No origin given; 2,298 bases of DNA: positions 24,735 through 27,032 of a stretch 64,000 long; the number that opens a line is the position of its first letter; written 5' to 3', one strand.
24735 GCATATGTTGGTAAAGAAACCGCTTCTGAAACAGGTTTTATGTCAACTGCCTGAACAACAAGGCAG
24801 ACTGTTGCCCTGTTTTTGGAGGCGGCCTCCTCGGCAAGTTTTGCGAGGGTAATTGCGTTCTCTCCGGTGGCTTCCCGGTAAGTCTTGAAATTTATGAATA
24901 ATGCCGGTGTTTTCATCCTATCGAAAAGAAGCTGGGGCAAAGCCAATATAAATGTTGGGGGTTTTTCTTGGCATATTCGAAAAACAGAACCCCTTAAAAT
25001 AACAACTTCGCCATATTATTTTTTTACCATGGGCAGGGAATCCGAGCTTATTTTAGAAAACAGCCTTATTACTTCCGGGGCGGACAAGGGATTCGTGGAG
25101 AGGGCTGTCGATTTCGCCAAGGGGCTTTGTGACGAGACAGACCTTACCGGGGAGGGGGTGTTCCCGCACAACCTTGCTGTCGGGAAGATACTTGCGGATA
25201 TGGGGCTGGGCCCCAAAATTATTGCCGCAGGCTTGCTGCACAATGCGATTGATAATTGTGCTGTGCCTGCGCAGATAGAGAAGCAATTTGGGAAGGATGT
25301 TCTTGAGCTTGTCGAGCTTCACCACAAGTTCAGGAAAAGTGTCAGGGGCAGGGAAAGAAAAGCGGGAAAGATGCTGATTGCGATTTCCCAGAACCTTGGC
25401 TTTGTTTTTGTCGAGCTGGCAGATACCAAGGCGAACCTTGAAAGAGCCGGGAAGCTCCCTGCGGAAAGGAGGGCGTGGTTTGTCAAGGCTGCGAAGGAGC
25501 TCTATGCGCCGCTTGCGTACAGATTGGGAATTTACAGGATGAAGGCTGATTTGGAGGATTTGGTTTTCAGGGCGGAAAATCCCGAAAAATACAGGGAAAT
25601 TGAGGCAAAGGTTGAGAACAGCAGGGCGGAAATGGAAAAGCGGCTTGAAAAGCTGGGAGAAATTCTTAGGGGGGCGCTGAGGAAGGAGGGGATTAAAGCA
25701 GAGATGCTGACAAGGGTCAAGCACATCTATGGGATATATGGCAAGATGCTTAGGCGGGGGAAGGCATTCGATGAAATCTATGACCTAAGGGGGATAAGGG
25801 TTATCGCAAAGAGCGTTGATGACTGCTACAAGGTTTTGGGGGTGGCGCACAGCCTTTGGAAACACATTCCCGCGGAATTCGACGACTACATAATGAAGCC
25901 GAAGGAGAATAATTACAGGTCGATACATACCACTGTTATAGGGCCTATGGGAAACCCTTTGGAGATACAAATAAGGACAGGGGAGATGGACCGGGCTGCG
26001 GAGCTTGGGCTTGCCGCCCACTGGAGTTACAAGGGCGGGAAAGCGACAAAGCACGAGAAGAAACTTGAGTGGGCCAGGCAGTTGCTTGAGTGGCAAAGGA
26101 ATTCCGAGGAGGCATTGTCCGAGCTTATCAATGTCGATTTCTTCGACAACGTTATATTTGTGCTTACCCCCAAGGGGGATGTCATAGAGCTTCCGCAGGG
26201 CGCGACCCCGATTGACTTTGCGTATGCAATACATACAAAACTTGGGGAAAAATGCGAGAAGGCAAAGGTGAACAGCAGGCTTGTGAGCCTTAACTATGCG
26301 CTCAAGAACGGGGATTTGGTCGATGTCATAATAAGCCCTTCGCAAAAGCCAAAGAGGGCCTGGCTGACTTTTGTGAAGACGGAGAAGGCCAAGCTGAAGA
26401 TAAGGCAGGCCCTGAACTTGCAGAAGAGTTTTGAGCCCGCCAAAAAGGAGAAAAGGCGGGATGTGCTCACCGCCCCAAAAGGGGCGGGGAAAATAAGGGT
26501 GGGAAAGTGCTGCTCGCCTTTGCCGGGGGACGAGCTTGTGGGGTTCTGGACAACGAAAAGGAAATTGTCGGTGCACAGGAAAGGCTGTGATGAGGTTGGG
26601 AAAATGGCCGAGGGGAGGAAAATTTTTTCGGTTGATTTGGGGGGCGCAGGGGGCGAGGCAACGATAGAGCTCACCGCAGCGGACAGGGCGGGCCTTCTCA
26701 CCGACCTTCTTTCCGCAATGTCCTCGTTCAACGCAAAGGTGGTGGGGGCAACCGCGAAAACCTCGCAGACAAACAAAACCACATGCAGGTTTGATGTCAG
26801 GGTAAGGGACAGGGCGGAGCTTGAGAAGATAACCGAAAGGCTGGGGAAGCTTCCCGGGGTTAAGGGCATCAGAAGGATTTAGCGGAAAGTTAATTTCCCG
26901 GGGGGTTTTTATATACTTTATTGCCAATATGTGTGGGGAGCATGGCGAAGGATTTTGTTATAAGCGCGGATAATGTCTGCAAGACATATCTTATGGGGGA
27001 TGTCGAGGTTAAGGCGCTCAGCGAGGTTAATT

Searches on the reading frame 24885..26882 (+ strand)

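Call 71: search_protein_families(library=pfam, proteins=[window:24885-26882:+], max_evalue=0.00001)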
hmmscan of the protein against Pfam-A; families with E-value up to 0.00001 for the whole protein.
window:24885-26882:+ (665 aa): 4 families
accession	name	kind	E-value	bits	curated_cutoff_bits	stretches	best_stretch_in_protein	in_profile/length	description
PF04607.23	RelA_SpoT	-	1.1e-40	138.8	27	1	276-385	1-111/113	Region found in RelA / SpoT proteins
PF13328.12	HD_4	-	2.6e-21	76.4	27.2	1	74-216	1-155/156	HD domain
PF02824.27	TGS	-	2.1e-20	72.9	22.2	1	424-482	1-59/60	TGS domain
PF13291.12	ACT_4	-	1.9e-13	51.3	27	1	591-664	6-80/80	ACT domain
